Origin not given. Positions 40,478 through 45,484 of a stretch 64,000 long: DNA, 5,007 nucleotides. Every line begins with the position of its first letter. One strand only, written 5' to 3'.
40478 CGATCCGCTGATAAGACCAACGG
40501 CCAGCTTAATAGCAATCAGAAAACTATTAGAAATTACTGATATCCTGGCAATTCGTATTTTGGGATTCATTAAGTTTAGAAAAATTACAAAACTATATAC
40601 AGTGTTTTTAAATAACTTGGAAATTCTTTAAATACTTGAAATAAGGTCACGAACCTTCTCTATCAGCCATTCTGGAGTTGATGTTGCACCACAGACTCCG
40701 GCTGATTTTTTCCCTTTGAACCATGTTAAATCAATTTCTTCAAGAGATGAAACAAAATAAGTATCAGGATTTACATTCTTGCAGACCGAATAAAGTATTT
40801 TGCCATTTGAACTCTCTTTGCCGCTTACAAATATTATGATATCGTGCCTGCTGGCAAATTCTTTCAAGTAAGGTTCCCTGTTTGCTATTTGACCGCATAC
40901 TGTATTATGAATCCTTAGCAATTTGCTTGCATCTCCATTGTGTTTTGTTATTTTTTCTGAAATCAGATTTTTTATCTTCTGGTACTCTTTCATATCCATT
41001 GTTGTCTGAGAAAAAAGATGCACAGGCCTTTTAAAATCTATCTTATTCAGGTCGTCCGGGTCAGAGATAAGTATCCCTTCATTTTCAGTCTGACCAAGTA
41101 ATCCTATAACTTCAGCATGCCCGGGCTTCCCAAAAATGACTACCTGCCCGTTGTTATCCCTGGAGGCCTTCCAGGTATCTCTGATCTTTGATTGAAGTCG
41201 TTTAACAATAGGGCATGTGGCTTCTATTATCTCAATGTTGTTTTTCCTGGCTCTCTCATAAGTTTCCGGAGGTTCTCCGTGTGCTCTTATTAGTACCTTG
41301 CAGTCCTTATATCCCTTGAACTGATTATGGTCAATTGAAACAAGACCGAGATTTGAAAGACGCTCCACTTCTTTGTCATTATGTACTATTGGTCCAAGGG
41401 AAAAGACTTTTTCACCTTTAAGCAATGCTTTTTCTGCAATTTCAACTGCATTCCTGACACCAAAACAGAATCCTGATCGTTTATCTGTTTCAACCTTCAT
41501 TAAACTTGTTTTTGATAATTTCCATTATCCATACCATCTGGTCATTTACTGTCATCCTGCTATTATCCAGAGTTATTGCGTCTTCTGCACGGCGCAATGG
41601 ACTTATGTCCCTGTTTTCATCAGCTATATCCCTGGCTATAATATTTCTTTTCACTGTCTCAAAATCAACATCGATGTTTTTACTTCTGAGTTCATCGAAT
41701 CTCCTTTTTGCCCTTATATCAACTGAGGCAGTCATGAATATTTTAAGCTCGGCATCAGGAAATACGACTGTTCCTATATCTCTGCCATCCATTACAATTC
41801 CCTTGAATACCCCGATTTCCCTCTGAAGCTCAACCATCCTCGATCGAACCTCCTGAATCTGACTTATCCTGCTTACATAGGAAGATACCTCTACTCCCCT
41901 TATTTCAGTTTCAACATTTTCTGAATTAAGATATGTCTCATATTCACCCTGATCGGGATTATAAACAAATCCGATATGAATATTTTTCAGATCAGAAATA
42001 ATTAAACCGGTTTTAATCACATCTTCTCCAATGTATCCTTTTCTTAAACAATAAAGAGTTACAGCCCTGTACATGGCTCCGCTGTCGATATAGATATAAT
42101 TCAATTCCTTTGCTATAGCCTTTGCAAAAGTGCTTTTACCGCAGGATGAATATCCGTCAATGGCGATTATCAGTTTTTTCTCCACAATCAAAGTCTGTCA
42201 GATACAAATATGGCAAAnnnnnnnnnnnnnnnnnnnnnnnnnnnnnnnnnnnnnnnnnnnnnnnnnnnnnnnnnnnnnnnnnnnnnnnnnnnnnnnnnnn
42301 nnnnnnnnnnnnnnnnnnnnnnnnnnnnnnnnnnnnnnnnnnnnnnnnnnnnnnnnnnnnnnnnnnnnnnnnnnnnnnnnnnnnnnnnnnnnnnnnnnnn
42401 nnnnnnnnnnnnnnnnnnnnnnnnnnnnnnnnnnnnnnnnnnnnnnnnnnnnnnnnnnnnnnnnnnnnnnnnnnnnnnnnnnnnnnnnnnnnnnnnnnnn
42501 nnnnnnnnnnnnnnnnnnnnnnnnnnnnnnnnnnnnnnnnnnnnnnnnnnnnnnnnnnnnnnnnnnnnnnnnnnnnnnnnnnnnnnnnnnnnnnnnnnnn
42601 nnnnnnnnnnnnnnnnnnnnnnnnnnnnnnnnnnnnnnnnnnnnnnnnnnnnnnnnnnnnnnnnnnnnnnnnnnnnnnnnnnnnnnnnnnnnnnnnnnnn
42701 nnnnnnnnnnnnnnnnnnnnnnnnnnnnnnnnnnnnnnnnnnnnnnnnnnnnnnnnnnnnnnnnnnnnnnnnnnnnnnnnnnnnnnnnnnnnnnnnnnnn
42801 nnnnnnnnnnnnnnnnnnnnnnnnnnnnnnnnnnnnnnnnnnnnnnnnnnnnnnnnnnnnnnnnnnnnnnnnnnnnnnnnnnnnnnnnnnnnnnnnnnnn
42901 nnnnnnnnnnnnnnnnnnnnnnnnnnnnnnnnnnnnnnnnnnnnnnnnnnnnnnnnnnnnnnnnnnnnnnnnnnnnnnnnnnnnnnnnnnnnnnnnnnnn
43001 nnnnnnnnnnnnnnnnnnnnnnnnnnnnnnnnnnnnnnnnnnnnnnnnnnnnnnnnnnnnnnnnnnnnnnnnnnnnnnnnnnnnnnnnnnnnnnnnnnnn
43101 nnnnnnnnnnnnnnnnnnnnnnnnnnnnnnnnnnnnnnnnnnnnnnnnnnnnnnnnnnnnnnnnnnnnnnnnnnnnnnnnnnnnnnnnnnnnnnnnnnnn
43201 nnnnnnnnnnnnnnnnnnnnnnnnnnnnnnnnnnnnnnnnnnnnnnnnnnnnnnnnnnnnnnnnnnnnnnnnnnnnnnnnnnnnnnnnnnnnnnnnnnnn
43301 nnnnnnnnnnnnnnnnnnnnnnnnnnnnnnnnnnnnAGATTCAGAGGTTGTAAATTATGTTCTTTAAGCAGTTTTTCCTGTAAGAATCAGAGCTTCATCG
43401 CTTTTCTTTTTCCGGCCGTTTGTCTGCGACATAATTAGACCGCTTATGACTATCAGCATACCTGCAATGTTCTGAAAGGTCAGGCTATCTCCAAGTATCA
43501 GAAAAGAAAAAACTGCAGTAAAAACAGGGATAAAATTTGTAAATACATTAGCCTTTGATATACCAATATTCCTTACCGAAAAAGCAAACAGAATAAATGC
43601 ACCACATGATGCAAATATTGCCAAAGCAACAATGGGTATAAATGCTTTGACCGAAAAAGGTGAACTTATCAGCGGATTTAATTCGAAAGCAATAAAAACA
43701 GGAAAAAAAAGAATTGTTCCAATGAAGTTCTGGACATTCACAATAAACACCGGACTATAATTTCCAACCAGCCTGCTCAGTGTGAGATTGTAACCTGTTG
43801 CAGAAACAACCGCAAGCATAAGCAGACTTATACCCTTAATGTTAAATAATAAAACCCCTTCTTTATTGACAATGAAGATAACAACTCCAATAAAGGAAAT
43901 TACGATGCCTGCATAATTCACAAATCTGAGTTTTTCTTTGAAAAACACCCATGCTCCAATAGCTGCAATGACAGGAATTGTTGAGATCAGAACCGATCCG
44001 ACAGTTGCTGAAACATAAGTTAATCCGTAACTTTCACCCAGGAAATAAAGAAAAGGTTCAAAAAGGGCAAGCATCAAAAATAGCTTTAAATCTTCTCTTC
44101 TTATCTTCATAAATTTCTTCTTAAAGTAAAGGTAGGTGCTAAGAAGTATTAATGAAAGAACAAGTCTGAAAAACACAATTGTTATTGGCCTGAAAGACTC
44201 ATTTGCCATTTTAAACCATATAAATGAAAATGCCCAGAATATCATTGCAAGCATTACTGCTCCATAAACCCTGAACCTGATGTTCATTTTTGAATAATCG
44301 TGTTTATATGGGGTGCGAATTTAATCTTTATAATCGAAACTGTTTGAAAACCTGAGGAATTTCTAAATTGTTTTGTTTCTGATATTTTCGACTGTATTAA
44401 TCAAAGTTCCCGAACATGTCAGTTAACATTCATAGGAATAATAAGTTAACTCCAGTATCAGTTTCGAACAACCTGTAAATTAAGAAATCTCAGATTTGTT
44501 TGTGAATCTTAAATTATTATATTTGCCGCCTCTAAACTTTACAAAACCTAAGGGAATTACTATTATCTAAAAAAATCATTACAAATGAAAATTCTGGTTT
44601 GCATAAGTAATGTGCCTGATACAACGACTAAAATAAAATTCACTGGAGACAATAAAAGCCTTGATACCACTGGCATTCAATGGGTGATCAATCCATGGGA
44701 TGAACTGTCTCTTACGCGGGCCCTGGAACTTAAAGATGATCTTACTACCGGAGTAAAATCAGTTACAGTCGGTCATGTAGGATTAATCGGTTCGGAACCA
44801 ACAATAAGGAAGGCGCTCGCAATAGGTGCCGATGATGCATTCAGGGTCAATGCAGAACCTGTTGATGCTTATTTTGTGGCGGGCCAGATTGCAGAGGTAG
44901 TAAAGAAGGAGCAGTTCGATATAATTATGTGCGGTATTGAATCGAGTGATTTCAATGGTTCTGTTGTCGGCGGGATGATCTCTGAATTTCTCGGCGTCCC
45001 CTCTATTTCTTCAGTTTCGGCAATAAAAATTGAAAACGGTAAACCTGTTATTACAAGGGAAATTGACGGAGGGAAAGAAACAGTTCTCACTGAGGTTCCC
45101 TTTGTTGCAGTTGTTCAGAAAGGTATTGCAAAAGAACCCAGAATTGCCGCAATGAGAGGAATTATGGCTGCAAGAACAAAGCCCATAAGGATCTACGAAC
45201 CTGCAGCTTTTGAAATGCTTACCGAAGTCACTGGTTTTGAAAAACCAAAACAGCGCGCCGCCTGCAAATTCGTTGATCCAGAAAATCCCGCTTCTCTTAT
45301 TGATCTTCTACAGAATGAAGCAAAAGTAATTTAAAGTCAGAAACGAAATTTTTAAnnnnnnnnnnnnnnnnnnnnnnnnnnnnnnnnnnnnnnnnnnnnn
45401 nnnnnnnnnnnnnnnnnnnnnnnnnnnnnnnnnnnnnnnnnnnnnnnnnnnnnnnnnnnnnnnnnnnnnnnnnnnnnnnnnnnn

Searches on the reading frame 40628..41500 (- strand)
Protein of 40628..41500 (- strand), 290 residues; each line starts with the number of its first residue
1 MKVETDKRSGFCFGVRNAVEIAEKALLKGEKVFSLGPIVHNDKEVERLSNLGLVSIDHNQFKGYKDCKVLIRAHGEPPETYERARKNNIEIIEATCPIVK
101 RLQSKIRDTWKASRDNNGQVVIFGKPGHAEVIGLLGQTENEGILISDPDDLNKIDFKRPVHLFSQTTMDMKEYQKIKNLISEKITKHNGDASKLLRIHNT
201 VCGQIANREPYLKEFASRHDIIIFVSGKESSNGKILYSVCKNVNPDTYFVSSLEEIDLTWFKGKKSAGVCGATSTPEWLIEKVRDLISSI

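Call 7: search_protein_families(library=pfam, proteins=[window:40628-41500:-], max_evalue=0.001)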
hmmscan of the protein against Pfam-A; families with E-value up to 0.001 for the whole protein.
window:40628-41500:- (290 aa): 1 family
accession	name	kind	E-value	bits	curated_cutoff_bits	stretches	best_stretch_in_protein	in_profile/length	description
PF02401.23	LYTB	-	3.1e-80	269.8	24.5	1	5-287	3-266/267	LytB protein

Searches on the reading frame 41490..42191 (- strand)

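Call 8: search_protein_families(library=pfam, proteins=[window:41490-42191:-], max_evalue=0.001)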
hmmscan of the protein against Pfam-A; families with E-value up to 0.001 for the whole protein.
window:41490-42191:- (233 aa): 3 families
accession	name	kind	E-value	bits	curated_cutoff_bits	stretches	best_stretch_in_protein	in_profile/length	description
PF02224.24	Cytidylate_kin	-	9.9e-65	218.6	26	1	9-227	1-210/211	Cytidylate kinase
PF13189.12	Cytidylate_kin2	-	5.3e-06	27.2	28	1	8-165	1-128/176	Cytidylate kinase-like family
PF13238.12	AAA_18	-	0.00074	20.4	29.4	0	9-52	1-25/128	AAA domain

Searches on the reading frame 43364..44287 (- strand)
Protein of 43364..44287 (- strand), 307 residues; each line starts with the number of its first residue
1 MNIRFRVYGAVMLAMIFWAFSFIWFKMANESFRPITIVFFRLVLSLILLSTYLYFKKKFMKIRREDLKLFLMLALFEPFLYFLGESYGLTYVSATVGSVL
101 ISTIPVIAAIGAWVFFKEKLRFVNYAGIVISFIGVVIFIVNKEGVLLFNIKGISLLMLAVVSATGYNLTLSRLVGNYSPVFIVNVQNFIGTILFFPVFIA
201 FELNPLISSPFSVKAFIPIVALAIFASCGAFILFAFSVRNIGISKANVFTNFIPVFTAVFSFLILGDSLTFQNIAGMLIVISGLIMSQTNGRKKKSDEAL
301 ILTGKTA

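Call 8: search_protein_families(library=pfam, proteins=[window:43364-44287:-], max_evalue=0.001)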
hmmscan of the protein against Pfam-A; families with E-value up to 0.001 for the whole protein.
window:43364-44287:- (307 aa): 2 families
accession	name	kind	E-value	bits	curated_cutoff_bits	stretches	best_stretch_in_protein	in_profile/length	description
PF00892.27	EamA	-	4.6e-45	153.7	28.2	2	10-139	6-134/135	EamA-like transporter family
PF03151.22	TPT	-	5.7e-10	39.5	30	1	178-287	30-135/291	Triose-phosphate Transporter family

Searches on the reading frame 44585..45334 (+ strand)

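Call 8: search_protein_families(library=pfam, proteins=[window:44585-45334:+], max_evalue=0.001)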
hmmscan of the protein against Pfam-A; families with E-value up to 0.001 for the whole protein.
window:44585-45334:+ (249 aa): 1 family
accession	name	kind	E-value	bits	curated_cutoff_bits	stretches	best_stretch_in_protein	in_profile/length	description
PF01012.27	ETF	-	3.9e-27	95.7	26.7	1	27-207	5-179/181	Electron transfer flavoprotein domain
